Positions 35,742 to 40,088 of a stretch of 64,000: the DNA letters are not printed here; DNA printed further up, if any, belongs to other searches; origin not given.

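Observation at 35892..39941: Bacterial protein with three animal-style C-type lectin modules (EPN...E...WND) fused to PA14-like modules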

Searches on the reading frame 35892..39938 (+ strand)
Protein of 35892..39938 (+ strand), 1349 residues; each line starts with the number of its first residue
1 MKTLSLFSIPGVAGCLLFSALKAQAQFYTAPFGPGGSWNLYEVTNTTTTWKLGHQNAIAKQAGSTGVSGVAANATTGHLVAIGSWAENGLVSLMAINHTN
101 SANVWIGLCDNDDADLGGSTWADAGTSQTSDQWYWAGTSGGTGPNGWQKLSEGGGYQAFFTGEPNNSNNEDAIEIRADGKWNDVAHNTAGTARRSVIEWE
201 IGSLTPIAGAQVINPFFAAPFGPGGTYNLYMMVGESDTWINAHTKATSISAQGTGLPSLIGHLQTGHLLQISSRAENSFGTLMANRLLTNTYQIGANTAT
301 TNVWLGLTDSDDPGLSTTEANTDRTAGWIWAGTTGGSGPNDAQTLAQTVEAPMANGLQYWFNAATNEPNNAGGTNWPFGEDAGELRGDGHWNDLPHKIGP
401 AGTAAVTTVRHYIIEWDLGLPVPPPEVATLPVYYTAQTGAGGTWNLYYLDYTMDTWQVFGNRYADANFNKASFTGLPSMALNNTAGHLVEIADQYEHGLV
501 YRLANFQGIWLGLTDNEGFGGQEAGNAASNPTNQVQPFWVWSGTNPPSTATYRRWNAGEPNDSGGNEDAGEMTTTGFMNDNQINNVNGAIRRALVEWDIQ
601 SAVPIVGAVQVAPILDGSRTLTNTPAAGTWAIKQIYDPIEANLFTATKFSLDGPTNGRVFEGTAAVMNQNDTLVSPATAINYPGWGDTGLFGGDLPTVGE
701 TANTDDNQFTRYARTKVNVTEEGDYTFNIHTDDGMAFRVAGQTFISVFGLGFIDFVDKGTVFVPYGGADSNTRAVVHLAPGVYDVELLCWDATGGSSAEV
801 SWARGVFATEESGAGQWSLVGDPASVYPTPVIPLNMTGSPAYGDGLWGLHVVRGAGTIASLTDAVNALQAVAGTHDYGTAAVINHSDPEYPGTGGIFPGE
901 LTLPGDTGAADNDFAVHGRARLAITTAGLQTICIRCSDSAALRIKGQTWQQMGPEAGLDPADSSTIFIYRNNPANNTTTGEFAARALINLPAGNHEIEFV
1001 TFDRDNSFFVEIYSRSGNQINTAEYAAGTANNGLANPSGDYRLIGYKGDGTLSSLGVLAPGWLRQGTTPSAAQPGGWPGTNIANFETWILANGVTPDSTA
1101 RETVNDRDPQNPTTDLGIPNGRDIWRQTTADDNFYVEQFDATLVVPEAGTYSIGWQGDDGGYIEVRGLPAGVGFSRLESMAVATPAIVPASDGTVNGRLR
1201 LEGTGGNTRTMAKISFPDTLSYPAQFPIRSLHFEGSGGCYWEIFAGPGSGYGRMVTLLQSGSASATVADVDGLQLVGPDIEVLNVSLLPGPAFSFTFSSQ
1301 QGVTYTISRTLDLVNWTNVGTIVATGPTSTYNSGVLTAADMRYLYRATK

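Call 3: search_protein_families(library=pfam, proteins=[window:35892-39938:+], max_evalue=1)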
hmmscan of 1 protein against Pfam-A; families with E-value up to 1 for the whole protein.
window:35892-39938:+ (1349 aa): 3 families
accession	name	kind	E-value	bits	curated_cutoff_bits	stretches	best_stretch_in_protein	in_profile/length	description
PF00059.27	Lectin_C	-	9.4e-13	49.3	22.6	3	76-185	16-96/107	Lectin C-type domain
PF07691.17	PA14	-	3.7e-08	33.7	24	2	1110-1161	22-72/147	PA14 domain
PF05518.16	Totivirus_coat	-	0.015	13.8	25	1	861-906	281-331/759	Totivirus coat protein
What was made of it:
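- On PA14 domain (PF07691): 33.7 bits vs 24 for the whole protein, 2 stretches (call 3).
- Closest known: Animal Ca2+-dependent C-type carbohydrate-recognition domains. Same: Pfam Lectin_C is above cutoff (call 3).
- Closest known: PA14 lectin domains: clostridial RsgI tandem PA14. Same: Pfam PA14 passes for the whole protein (call 3).
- Checked: Lectin_C E = 9.4e-13 with 3 stretches (call 3).
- Pfam Lectin_C 49.3 bits and PA14 33.7 bits, both above cutoff (call 3).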

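Call 4: search_protein_families(library=ncbifam, proteins=[window:35892-39938:+], max_evalue=1)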
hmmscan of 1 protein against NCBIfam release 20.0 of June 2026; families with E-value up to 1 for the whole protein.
window:35892-39938:+ (1349 aa): 0 families
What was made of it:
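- Tried and rejected: NCBIfam scan: no family (call 4).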

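Call 7: search_solved_structures(query=window:35892-39938:+, max_evalue=1, show_alignments=3)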
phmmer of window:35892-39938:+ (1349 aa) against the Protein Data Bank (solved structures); distinct sequences matched with E-value up to 1: 43.
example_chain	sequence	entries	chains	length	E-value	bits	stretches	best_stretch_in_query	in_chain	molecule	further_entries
8rcy_A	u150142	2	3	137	0.00049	21.1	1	536-584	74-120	C-type lectin domain family 4 member M | Isoform 1 of C-type lectin domain family 4 member M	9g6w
1k9j_A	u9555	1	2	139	0.00051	21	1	536-584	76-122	mDC-SIGN2 TYPE I ISOFORM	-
1xph_A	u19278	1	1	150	0.00068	20.6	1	536-584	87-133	CD209 antigen-like protein 1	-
1sl6_A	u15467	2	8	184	0.0013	19.7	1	536-584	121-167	C-type lectin DC-SIGNR | CD209 antigen-like protein 1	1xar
8urf_A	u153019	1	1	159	0.002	19.1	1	76-183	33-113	Asialoglycoprotein receptor 2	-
1b08_A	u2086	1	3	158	0.0051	17.7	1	549-582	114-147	PROTEIN (LUNG SURFACTANT PROTEIN D)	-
4m17_A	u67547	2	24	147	0.0053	17.6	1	549-581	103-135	Pulmonary surfactant-associated protein D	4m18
2ggu_A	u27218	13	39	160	0.0055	17.6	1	549-582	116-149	Pulmonary surfactant-associated protein D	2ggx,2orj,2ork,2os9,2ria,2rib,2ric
1pw9_A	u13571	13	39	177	0.0059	17.5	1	549-582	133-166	Pulmonary surfactant-associated protein D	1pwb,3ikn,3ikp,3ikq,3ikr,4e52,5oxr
3g84_A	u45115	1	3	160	0.0083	17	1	549-581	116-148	Pulmonary surfactant-associated protein D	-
1g1t_A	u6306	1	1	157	0.011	16.6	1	534-572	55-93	E-SELECTIN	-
1esl_A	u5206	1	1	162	0.011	16.5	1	534-572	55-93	HUMAN E-SELECTIN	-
6pwr_A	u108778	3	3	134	0.02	15.7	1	480-581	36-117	Fc fragment of IgE receptor II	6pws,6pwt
4c16_A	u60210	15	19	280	0.027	15.3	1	534-572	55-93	E-SELECTIN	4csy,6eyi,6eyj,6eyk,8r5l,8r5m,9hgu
9srk_A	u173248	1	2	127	0.03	15.1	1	157-188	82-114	Collectin-11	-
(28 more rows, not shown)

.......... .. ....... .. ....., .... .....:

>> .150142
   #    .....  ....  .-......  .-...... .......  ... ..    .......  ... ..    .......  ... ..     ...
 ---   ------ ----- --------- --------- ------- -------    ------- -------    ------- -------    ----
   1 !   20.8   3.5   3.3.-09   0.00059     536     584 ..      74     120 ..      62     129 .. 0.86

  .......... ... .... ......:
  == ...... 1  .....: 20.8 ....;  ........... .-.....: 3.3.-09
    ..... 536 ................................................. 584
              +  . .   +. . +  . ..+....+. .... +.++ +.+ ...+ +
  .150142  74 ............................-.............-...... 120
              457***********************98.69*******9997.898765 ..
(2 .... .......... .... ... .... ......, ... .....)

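Call 9: find_homologous_proteins(query=window:35892-39938:+)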
Query window:35892-39938:+ (1349 aa): 44 proteins with E <= 0.001 among 8000 candidates.
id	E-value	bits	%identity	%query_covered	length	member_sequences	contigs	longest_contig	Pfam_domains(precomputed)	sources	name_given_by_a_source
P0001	0.0e+0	3107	100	100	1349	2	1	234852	PF00059.28,PF07691.18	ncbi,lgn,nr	ncbi:MAG TPA: hypothetical protein VG796_29315 [Verrucomicrobiales bacterium]|nr:hypothetical protei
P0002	0.0e+0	1834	61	99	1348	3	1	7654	PF00059.28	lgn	-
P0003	0.0e+0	1831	62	100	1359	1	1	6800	PF07691.18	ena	-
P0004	0.0e+0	1812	61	100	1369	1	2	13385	-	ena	-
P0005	0.0e+0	1786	62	99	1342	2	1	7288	-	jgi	-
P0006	0.0e+0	1767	82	68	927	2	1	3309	PF07691.18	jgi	jgi:hypothetical protein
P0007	0.0e+0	1755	59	100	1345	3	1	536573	PF00059.28,PF07691.18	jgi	jgi:hypothetical protein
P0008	0.0e+0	1620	56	100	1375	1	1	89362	PF00059.28,PF07691.18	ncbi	-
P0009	0.0e+0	1610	57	99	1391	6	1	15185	PF00059.28,PF07691.18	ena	-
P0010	0.0e+0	1606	56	99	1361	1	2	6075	PF00059.28,PF07691.18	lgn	-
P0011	0.0e+0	1540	54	97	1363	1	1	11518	PF00059.28,PF07691.18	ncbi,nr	ncbi:MAG: uncharacterized protein JWL81_2499 [Verrucomicrobiales bacterium]|nr:uncharacterized prote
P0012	0.0e+0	1500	53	100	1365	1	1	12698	PF00059.28,PF07691.18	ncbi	-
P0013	4.3e-222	759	41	49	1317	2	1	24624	PF07691.18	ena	-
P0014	9.5e-218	744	37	48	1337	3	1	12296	PF07691.18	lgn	-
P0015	3.8e-214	732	39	51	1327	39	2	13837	PF00059.28,PF07691.18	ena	-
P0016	1.3e-210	721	33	70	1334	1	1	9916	PF00059.28,PF07691.18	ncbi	-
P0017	1.4e-204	701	35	59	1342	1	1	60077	PF00059.28,PF07691.18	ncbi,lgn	ncbi:MAG: C-type lectin domain-containing protein [Verrucomicrobiota bacterium]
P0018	1.1e-190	655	38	48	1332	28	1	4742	PF07691.18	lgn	-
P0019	3.7e-186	640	33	99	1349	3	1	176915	PF07691.18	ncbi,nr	ncbi:MAG: autotransporter-associated beta strand repeat protein [Verrucomicrobiales bacterium]|nr:au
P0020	3.9e-183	629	36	49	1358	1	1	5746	PF00059.28,PF07691.18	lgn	-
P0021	3.8e-180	620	36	51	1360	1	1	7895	PF00059.28,PF07691.18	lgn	-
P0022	8.9e-178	612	38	49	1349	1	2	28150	PF00059.28,PF07691.18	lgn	-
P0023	7.4e-177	609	36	48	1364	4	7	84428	PF00059.28,PF07691.18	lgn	-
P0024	2.3e-176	607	35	49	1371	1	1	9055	PF00059.28,PF07691.18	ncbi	-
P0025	6.6e-134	466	33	49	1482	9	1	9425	PF07691.18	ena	-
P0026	6.1e-57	211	28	54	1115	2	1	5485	PF07691.18,PF10528.15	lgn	-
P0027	1.5e-56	210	32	44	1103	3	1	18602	PF00059.28,PF07691.18,PF13385.14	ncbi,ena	-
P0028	2.0e-56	210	32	44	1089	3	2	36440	PF07691.18,PF13385.14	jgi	jgi:hypothetical protein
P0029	6.8e-54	201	31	44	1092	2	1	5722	PF07691.18,PF13385.14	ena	-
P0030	9.8e-50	187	30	43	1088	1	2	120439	PF07691.18,PF13385.14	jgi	jgi:hypothetical protein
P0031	1.0e-48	184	30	44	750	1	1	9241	PF00059.28,PF07691.18,PF13385.14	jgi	jgi:hypothetical protein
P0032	2.5e-47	180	30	44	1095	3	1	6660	PF00059.28,PF07691.18,PF13385.14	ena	-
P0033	1.2e-46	177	30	44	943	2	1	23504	PF00059.28,PF07691.18,PF13385.14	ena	-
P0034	1.4e-46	177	28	45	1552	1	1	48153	PF07691.18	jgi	jgi:hypothetical protein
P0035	4.9e-42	162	26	60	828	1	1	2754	PF00059.28,PF07691.18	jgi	jgi:hypothetical protein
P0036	1.5e-39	154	30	45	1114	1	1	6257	PF00059.28,PF07691.18,PF13385.14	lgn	-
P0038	4.0e-37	146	28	43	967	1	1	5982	PF07691.18,PF13385.14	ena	-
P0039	2.1e-33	133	32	30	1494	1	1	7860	PF07691.18,PF13927.13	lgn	-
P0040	1.7e-28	117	28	38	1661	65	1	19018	PF00059.28,PF07691.18,PF10528.15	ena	-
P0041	3.8e-27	113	28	38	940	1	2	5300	PF00059.28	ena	-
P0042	8.8e-27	111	25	38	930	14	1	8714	PF00059.28,PF07691.18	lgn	-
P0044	4.7e-13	66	33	15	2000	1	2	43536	PF22914.3,PF25374.1,PF00059.28,PF17963.8,PF23592.1,PF00028.24,PF17803.8,PF16184.12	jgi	jgi:hypothetical protein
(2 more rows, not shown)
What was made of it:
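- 35892..39941 (+): Whole gene: 1349-aa exported multi-lectin protein (stop codon included). 100% identical to the NCBI protein 'MAG TPA: hypothetical protein VG796_29315 [Verrucomicrobiales bacterium]' (call 9).
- On PA14 domain (PF07691): PF07691 is precomputed for most homologues (call 9).
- Checked: From the ATG at 35892 it is 1349 aa, identical to an NCBI protein (call 9).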
